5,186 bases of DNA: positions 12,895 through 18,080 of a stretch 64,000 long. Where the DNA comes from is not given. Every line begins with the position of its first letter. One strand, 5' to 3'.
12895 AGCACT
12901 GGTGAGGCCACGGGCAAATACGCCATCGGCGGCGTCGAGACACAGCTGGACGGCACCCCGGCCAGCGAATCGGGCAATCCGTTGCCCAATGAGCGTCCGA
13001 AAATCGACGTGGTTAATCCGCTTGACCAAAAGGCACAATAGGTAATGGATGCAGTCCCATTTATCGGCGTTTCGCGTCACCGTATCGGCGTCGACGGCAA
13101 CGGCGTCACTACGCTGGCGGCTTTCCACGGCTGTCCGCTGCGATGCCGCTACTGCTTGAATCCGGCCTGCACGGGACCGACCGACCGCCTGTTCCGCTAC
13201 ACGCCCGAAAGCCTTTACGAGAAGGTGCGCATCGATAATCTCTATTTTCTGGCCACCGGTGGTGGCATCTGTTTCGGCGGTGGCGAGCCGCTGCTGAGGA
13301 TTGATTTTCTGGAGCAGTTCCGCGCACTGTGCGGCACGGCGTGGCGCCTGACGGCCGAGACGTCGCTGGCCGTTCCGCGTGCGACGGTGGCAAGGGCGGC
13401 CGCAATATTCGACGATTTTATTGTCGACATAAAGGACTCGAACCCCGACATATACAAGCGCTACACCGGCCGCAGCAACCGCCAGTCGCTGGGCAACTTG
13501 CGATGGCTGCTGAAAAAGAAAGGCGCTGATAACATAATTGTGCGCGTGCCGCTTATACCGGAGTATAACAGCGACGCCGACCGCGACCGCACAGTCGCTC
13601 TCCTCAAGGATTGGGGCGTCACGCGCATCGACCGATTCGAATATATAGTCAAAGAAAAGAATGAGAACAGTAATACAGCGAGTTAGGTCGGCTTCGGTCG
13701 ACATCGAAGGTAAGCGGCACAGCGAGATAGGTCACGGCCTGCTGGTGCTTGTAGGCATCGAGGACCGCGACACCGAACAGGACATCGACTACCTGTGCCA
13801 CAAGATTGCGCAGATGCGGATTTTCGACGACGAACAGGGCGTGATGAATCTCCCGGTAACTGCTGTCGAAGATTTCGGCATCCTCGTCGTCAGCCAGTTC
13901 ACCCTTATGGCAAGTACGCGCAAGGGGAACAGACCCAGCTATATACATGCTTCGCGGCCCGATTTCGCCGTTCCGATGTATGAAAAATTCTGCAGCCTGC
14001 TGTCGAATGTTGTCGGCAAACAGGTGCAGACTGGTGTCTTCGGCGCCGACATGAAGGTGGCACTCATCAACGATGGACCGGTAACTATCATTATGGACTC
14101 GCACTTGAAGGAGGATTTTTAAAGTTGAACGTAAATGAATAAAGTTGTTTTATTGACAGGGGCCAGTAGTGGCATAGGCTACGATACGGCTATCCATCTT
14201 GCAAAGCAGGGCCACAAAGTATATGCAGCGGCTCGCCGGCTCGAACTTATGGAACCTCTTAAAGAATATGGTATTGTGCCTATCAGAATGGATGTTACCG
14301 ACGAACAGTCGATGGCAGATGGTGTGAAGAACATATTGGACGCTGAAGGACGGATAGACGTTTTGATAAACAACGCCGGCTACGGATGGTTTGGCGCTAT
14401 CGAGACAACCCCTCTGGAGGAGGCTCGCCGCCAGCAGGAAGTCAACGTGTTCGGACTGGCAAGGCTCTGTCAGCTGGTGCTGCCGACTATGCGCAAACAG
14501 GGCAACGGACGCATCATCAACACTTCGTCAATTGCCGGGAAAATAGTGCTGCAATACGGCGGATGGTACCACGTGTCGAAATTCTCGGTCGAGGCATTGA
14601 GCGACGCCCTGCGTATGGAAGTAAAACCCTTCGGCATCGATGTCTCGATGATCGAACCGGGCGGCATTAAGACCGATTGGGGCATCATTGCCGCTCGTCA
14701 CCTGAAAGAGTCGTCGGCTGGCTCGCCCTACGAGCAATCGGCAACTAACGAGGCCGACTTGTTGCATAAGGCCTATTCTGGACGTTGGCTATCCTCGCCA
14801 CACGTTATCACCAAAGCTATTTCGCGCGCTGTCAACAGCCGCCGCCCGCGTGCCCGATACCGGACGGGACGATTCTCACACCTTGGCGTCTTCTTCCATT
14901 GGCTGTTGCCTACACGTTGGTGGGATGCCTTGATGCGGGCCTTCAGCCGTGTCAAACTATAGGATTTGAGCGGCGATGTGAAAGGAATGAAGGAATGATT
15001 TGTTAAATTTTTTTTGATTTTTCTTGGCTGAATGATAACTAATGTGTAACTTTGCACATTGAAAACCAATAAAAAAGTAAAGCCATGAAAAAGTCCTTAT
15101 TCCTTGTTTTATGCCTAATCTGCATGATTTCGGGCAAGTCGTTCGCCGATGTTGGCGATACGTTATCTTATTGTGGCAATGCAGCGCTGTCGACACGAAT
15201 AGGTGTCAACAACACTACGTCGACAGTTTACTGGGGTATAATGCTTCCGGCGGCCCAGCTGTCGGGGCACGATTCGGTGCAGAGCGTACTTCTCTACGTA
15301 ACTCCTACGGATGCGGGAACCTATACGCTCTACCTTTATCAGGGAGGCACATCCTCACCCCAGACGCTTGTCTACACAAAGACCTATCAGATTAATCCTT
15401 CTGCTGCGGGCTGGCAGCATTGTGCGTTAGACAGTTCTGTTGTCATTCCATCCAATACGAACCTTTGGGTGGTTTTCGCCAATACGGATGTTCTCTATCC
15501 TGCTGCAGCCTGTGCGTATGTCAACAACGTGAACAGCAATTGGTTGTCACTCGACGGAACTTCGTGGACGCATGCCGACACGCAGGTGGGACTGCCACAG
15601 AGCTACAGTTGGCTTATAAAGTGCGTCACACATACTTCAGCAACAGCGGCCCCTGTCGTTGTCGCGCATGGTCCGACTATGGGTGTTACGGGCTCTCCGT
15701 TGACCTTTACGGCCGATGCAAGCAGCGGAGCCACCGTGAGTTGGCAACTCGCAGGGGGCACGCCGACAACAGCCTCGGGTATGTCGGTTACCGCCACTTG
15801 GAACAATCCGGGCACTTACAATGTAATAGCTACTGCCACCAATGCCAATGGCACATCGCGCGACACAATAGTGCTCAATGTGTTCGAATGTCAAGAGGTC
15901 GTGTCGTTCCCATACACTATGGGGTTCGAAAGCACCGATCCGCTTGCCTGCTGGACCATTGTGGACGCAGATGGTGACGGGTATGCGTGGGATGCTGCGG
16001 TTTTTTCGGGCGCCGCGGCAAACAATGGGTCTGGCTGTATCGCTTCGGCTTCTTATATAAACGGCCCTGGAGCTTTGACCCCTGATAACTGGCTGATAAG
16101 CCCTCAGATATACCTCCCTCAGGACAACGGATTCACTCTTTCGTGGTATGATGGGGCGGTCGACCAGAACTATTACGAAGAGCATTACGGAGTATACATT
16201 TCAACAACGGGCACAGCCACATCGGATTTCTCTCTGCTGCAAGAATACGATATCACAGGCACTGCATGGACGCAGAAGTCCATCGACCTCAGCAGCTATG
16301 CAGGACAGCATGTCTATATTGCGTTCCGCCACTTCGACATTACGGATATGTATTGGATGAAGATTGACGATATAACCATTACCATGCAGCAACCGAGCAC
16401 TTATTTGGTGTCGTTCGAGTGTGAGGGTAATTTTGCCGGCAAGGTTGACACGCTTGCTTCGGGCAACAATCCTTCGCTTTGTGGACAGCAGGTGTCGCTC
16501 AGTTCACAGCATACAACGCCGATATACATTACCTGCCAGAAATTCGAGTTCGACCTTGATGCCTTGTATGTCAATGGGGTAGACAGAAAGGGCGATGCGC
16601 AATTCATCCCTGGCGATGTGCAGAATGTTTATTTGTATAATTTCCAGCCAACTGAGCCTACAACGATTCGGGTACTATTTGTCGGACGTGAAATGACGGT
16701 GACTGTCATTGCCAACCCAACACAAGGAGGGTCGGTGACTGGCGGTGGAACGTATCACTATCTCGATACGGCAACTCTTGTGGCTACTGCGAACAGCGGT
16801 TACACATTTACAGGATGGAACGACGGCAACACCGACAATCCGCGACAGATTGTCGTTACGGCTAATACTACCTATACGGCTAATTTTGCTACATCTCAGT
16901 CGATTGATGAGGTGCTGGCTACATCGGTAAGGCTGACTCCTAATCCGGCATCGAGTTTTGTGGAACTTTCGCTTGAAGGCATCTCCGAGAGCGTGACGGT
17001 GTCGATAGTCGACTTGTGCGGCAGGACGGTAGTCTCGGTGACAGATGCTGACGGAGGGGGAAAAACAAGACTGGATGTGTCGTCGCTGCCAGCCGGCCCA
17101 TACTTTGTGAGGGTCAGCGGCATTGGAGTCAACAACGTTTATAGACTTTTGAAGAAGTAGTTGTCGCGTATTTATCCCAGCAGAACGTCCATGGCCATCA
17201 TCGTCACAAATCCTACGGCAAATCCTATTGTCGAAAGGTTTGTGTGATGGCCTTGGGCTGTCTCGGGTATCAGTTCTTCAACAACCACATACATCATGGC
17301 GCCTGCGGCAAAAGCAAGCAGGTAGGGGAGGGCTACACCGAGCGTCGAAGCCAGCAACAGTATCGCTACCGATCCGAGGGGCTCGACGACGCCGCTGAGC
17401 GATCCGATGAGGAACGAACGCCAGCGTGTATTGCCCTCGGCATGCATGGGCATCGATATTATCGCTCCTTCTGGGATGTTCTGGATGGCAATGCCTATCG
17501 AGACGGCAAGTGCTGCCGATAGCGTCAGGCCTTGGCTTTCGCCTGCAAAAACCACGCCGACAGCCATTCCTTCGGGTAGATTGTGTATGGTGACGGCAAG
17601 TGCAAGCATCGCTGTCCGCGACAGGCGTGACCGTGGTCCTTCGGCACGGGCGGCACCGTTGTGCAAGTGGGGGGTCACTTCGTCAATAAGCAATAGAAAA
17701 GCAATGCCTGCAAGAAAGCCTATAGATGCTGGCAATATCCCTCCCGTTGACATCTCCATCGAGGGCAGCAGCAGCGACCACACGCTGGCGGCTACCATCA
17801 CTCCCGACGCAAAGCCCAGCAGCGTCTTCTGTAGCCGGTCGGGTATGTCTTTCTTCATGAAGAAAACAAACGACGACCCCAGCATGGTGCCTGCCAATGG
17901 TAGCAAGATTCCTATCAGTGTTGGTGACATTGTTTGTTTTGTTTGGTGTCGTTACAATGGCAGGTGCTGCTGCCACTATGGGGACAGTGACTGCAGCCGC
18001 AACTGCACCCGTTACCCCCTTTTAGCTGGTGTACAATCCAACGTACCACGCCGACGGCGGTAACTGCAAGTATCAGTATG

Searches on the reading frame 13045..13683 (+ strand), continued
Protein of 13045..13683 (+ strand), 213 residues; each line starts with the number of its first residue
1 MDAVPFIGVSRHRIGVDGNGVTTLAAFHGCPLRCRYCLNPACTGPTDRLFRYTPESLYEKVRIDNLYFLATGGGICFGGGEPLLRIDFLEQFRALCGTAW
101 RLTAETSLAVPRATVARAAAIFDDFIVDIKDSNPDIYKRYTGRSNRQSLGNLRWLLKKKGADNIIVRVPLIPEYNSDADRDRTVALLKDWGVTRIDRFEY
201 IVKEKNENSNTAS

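Call 70: search_protein_families(library=ncbifam, proteins=[L132:1245-3893:+, L132:4020-4952:+, L132:5017-6135:+, L132:7618-8256:+, L132:8305-9411:-, L132:10263-11189:-, L132:13111-14571:-, L095:8475-10688:-, L095:4122-5393:+], max_evalue=1e-10)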
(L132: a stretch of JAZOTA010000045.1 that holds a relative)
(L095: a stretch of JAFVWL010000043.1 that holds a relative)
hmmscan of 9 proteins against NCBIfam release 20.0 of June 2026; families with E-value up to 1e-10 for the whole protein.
L132:1245-3893:+ (883 aa): 5 families
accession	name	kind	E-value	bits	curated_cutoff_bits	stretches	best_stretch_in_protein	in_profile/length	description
NF038016.1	sporang_Gsm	equivalog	3.9e-28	98.8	240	1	41-200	163-316/316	sporangiospore maturation cell wall hydrolase GsmA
TIGR02541.1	flagell_FlgJ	equivalog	4.2e-15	56.4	193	1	42-193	147-292/294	flagellar assembly peptidoglycan hydrolase FlgJ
NF040678.1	EntFM_CwpFM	equivalog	2.2e-13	50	720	1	601-780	60-246/430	enterotoxin EntFM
NF009358.0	PRK12713.1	equivalog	6.5e-13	48.8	595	1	50-193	188-325/339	flagellar rod assembly protein/muramidase FlgJ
NF009357.0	PRK12712.1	equivalog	2.3e-12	47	606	1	42-192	197-340/344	flagellar rod assembly protein/muramidase FlgJ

L132:4020-4952:+ (311 aa): 20 families
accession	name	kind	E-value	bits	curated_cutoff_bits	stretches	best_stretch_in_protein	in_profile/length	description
NF005481.0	PRK07084.1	equivalog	1.9e-147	490.7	511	1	3-311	12-324/324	class II fructose-bisphosphate aldolase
TIGR01859.1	fruc_bis_ald_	equivalog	2.1e-113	378.7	343.05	1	3-311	1-282/282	class II fructose-1,6-bisphosphate aldolase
NF009497.0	PRK12857.1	equivalog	5.8e-101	337.5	423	2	1-221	1-216/284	class II fructose-1,6-bisphosphate aldolase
NF009374.0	PRK12737.1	subfamily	2.1e-95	319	383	2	2-223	2-218/284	tagatose-bisphosphate aldolase subunit GatY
NF006626.0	PRK09195.1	subfamily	1.6e-93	312.9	384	2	1-221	1-216/284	tagatose-bisphosphate aldolase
TIGR00167.1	cbbA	subfamily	3.1e-93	312.3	215.6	1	1-310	1-289/290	ketose-bisphosphate aldolase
NF004493.0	PRK05835.1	equivalog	9.1e-91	304.3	558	1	3-310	2-306/307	class II fructose-bisphosphate aldolase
TIGR01858.1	tag_bisphos_ald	equivalog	1.4e-89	300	443.55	2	3-224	1-217/282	tagatose bisphosphate family class II aldolase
NF006376.0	PRK08610.1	equivalog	6.4e-87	291.9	527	1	1-311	1-285/286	class II fructose-bisphosphate aldolase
TIGR01521.1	FruBisAldo_II_B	equivalog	6.8e-87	291.8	496.35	1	4-300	2-317/347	class II fructose-bisphosphate aldolase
NF005823.0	PRK07709.1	equivalog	1.6e-79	267.6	545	1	1-219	1-215/285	class II fructose-bisphosphate aldolase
NF006042.0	PRK08185.1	subfamily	1.9e-75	253.9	405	1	3-217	2-212/287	hypothetical protein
NF005943.0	PRK07998.1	equivalog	1.3e-70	238.1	364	1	1-226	1-218/283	class II aldolase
NF009375.0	PRK12738.1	equivalog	9.5e-69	231.7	542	1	1-224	1-219/286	tagatose-bisphosphate aldolase subunit KbaY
NF005288.0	PRK06806.1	equivalog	5.2e-63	212.9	396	1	1-223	1-216/281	class II fructose-bisphosphate aldolase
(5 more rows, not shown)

L132:5017-6135:+ (373 aa): 7 families
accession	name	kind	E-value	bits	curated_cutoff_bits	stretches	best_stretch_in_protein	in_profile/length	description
NF000471.1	vanY_of_D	exception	5.3e-58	196.9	625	1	17-362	11-349/354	transpeptidase-like D-Ala-D-Ala carboxypeptidase VanY-D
NF008668.0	PRK11669.1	equivalog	1.2e-22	80.4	294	1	113-362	45-278/316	D-alanyl-D-alanine endopeptidase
NF007445.0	PRK10001.1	equivalog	1.6e-20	73.3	765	1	120-361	48-278/400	serine-type D-Ala-D-Ala carboxypeptidase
NF008059.0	PRK10793.1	equivalog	3.5e-20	72.1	694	1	119-361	54-285/403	D-alanyl-D-alanine carboxypeptidase DacA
NF008489.0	PRK11397.1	equivalog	3.1e-18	65.7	610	1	124-363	50-278/389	serine-type D-Ala-D-Ala carboxypeptidase DacD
NF038273.1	strep_PBP3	exception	2.6e-17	62.9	490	1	116-366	33-290/407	D-alanyl-D-alanine carboxypeptidase PBP3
NF038258.2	PBP4_Staph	exception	1.9e-11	43.5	500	0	124-334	53-266/366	penicillin-binding protein PBP4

L132:7618-8256:+ (213 aa): 11 families
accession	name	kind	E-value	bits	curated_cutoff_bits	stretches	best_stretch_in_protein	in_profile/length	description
NF009695.0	PRK13222.1-2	equivalog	3.4e-32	111.7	225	1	2-213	6-222/226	phosphoglycolate phosphatase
NF009804.0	PRK13288.1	equivalog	2.9e-28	98.8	218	1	3-211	4-208/215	pyrophosphatase PpaX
TIGR01449.2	PGP_bact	equivalog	4.8e-26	91.6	180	1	5-209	1-209/213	phosphoglycolate phosphatase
NF009698.0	PRK13223.1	equivalog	1.5e-19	70.3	466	1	3-196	14-212/272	phosphoglycolate phosphatase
NF009697.0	PRK13222.1-4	equivalog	2.8e-18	66.1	327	1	3-210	8-219/232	phosphoglycolate phosphatase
NF009694.0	PRK13222.1-1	equivalog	1e-17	64.3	415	1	84-210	111-236/252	phosphoglycolate phosphatase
NF009700.0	PRK13226.1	equivalog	1.2e-13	51.3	342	1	4-190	14-200/229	phosphoglycolate phosphatase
TIGR03351.1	PhnX-like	hypoth_equivalog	1.8e-13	51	218.9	1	5-211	4-217/220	phosphonatase-like hydrolase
TIGR01454.1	AHBA_synth_RP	hypoth_equivalog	3.5e-13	49.6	246.65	1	80-212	71-202/205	AHBA synthesis associated protein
NF052576.1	PymNtasePynAStpc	equivalog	6.2e-13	48.9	350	0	56-211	76-225/229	pyrimidine 5'-nucleotidase PynA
TIGR02253.1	CTE7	subfamily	1.1e-11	44.9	169.75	0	1-185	1-195/221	TIGR02253 family HAD-type hydrolase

L132:8305-9411:- (369 aa): 16 families
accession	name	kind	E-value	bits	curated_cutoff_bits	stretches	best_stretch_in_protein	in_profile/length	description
TIGR03402.1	FeS_nifS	equivalog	5.7e-115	384.1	530.75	1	2-365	1-369/379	cysteine desulfurase NifS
NF010611.0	PRK14012.1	equivalog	1e-85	288.1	548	1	2-364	7-377/406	IscS subfamily cysteine desulfurase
TIGR03403.1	nifS_epsilon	equivalog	1.5e-83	280.8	587.7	1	2-363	1-370/382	NifS family cysteine desulfurase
TIGR02006.1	IscS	equivalog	2.5e-83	280.4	643.2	1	2-364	5-373/402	IscS subfamily cysteine desulfurase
NF002806.0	PRK02948.1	subfamily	1.6e-82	277.5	304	1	1-367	1-373/381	IscS subfamily cysteine desulfurase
TIGR03235.1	DNA_S_dndA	equivalog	2.5e-82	277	480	1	3-346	1-353/353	cysteine desulfurase DndA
TIGR01977.1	am_tr_V_EF2568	hypoth_equivalog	4.9e-46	157.5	377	1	2-363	1-374/376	cysteine desulfurase family protein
TIGR01979.1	sufS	subfamily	2.9e-44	151.5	475.1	1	1-365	19-398/403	SufS family cysteine desulfurase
NF041166.1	f2_encap_cargo1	exception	2.7e-41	142.4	800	1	1-363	246-621/623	family 2A encapsulin nanocompartment cargo protein cysteine desulfurase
TIGR01976.1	am_tr_V_VC1184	hypoth_equivalog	1.9e-32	113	352.35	1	1-360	19-399/401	cysteine desulfurase-like protein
NF006791.0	PRK09295.1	equivalog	2.1e-31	109.4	661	1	2-318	25-365/406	cysteine desulfurase SufS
NF008126.0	PRK10874.1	equivalog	1.6e-26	93.4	607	1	2-363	21-393/401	cysteine desulfurase CsdA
TIGR03392.1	FeS_syn_CsdA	equivalog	1.4e-25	90.3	493.6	1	2-363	18-390/398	cysteine desulfurase CsdA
NF040779.1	Sec_lyase_SclA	exception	4.5e-24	85.1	525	1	2-363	1-374/378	selenocysteine lyase SclA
TIGR04343.1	egtE_PLP_lyase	equivalog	2.2e-17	62.9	400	1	40-216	52-222/370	ergothioneine biosynthesis PLP-dependent enzyme EgtE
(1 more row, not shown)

L132:10263-11189:- (309 aa): 30 families (the best 25 are shown)
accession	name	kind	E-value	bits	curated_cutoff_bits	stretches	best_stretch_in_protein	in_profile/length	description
TIGR01139.1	cysK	equivalog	1e-130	435.4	350.95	1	9-308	2-298/298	cysteine synthase A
TIGR01136.1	cysKM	subfamily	7e-129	429.4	344.15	1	9-308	2-299/299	cysteine synthase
TIGR01137.1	cysta_beta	equivalog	7.7e-99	331.4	510.25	1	7-304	4-307/457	cystathionine beta-synthase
NF008735.0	PRK11761.1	equivalog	6e-98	327.7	413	1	8-309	6-295/296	cysteine synthase CysM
TIGR01138.1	cysM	equivalog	1.1e-95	320.5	394.2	1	10-308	4-290/290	cysteine synthase B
NF007989.0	PRK10717.1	equivalog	9.5e-94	314.2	387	1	5-307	5-317/334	cysteine synthase A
TIGR03945.1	PLP_SbnA_fam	equivalog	1.7e-75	254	349.95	1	10-305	3-297/304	2,3-diaminopropionate biosynthesis protein SbnA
NF053679.1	CysteaSynCapA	equivalog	3.4e-68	229.9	600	1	4-304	6-316/329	cysteate synthase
NF052478.1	CystDsulMYC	equivalog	2.5e-28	99.4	600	1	32-305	38-323/354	L-cysteine desulfhydrase Cds1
NF004996.0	PRK06381.1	equivalog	1e-23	83.9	266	1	6-191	7-185/319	threonine synthase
NF005292.0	PRK06815.1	equivalog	2.3e-22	79.5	371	1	30-295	35-303/320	threonine/serine dehydratase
TIGR01127.1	ilvA_1Cterm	equivalog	1.1e-19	70.7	378.75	1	32-295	16-281/380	threonine ammonia-lyase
NF045641.2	BHydaspDhtseBhcB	equivalog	4.9e-18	65.3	550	1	29-295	33-300/312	beta-hydroxyaspartate dehydratase BhcB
NF006094.0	PRK08246.1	subfamily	6.6e-17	61.9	331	1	11-219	20-212/310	serine/threonine dehydratase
NF004170.0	PRK05638.1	equivalog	8.5e-17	60.8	421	1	13-299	65-355/442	threonine synthase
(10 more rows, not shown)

L132:13111-14571:- (487 aa): 4 families
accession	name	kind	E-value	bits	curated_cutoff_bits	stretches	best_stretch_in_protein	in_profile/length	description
TIGR02869.1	spore_SleB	equivalog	2e-29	102.9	236.5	0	138-203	8-68/201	spore cortex-lytic enzyme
NF052335.1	PdgHdaseHSB129560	equivalog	2.9e-19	69.6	500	0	140-212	200-271/330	peptidoglycan hydrolase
NF052336.1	PdgHdaseHSB100310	equivalog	3.7e-15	56.1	500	0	168-207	211-251/316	peptidoglycan hydrolase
NF052377.1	lmo1851_S41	exception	5.3e-14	51.8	725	0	141-206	388-448/468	lmo1851 family serine protease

L095:8475-10688:- (738 aa): 0 families

L095:4122-5393:+ (424 aa): 1 family
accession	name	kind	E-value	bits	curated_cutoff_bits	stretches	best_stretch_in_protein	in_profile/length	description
NF047783.1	VWA_dom_MadC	equivalog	2e-34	119.3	600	2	218-407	284-477/498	MadC family VWA domain-containing protein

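Call 78: search_protein_families(library=pfam, proteins=[L183:5001-5807:+, L183:4378-5001:+], max_evalue=0.001)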
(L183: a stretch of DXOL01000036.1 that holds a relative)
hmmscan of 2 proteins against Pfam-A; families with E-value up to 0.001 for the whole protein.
L183:5001-5807:+ (269 aa): 1 family
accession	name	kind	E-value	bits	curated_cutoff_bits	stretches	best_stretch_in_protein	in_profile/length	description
PF03544.19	TonB_C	-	3e-17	63.3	24.6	1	190-268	2-79/79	Gram-negative bacterial TonB protein C-terminal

L183:4378-5001:+ (208 aa): 2 families
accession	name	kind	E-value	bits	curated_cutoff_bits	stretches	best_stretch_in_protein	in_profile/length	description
PF04055.27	Radical_SAM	-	9.9e-20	71.8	29.5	1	27-177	4-157/166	Radical SAM superfamily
PF13353.11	Fer4_12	-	7.4e-10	39.7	22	1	17-130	2-116/137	4Fe-4S single cluster domain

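Call 79: search_protein_families(library=padloc, proteins=[window:13045-13683:+], max_evalue=0.01)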
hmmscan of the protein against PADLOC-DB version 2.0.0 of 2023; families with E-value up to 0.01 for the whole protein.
window:13045-13683:+ (213 aa): 1 family
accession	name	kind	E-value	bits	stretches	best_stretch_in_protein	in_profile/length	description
PDLC02903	pVip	-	0.0098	13.4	0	29-90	9-60/257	Viperins not associated with kinases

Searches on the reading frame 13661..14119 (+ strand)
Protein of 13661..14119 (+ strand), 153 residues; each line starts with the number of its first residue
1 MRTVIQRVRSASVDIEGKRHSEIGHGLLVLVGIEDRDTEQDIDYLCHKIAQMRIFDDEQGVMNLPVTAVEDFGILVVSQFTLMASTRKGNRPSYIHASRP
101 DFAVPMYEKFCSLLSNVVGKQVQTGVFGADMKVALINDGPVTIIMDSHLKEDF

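Call 31: search_protein_families(library=pfam, proteins=[window:13661-14119:+], max_evalue=0.001)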
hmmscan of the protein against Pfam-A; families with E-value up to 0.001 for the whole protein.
window:13661-14119:+ (153 aa): 1 family
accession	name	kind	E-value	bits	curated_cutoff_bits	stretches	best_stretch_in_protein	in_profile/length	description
PF02580.21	Tyr_Deacylase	-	5.3e-56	189.4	25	1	2-146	1-144/144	D-Tyr-tRNA(Tyr) deacylase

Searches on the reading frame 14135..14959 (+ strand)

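Call 64: search_protein_families(library=pfam, proteins=[window:14135-14959:+], max_evalue=0.0001)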
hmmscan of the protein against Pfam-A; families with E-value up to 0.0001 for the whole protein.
window:14135-14959:+ (275 aa): 3 families
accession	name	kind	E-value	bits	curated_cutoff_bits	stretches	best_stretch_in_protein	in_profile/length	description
PF00106.31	adh_short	-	2.2e-47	161.5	26.6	1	3-181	1-185/195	short chain dehydrogenase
PF13561.12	adh_short_C2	-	2.2e-35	122.8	27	1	9-182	1-180/236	Enoyl-(Acyl carrier protein) reductase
PF08659.16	KR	-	9.8e-06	26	22.6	1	5-146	3-150/180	KR domain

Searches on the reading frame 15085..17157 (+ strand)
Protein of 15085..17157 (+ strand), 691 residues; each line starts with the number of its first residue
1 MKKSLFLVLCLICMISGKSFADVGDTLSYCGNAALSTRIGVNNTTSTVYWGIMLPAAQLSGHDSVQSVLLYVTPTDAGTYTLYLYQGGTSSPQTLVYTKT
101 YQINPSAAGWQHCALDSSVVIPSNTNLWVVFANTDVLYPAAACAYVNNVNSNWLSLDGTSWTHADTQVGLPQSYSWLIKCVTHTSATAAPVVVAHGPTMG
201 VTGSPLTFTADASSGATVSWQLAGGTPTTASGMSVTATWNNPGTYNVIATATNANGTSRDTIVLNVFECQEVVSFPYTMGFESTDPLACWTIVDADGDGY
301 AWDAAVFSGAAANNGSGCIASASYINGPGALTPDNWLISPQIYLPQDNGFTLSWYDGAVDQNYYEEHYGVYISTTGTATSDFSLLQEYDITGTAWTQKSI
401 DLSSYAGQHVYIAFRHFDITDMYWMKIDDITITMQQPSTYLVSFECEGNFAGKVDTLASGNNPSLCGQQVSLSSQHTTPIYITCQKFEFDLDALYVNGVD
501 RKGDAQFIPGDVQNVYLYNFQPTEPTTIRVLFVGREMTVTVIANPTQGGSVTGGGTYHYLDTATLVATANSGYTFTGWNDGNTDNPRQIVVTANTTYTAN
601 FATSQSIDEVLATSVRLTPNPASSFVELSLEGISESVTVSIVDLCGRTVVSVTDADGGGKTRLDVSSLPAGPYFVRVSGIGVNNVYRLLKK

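Call 64: search_protein_families(library=pfam, proteins=[window:15085-17157:+], max_evalue=0.0001)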
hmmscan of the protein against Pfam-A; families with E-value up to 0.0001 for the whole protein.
window:15085-17157:+ (691 aa): 6 families
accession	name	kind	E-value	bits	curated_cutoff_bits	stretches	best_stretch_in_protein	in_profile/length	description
PF07675.18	Cleaved_Adhesin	-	8.1e-34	117.5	21.4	1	281-432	8-174/174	Cleaved Adhesin Domain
PF18998.6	Flg_new_2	-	5.5e-12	45.9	23.6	1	540-603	2-71/73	Divergent InlB B-repeat domain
PF00801.26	PKD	-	1e-11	45.1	23.5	1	193-265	4-79/80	PKD domain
PF18962.6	Por_Secre_tail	-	7.6e-10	39.4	27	1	619-679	3-64/75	Secretion system C-terminal sorting domain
PF18911.6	PKD_4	-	4.2e-08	33.6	27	1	188-263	2-80/85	PKD domain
PF13313.11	DUF4082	-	6.1e-05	23.4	28.4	0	64-156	28-115/143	Domain of unknown function (DUF4082)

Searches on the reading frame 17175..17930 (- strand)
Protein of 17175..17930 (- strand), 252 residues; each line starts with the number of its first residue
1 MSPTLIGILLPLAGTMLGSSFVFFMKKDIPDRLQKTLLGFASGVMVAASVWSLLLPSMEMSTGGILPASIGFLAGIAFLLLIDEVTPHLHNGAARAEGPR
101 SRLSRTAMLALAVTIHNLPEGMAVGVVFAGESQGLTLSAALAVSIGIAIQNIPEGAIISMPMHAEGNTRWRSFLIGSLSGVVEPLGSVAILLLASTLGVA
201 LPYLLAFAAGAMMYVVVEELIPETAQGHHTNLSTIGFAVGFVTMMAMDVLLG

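Call 64: search_protein_families(library=pfam, proteins=[window:17175-17930:-], max_evalue=0.0001)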
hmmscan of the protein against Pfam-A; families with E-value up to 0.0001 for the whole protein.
window:17175-17930:- (252 aa): 1 family
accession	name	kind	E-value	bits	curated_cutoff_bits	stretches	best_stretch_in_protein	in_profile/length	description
PF02535.28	Zip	-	1.1e-23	84.5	35.1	2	103-247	175-322/323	ZIP Zinc transporter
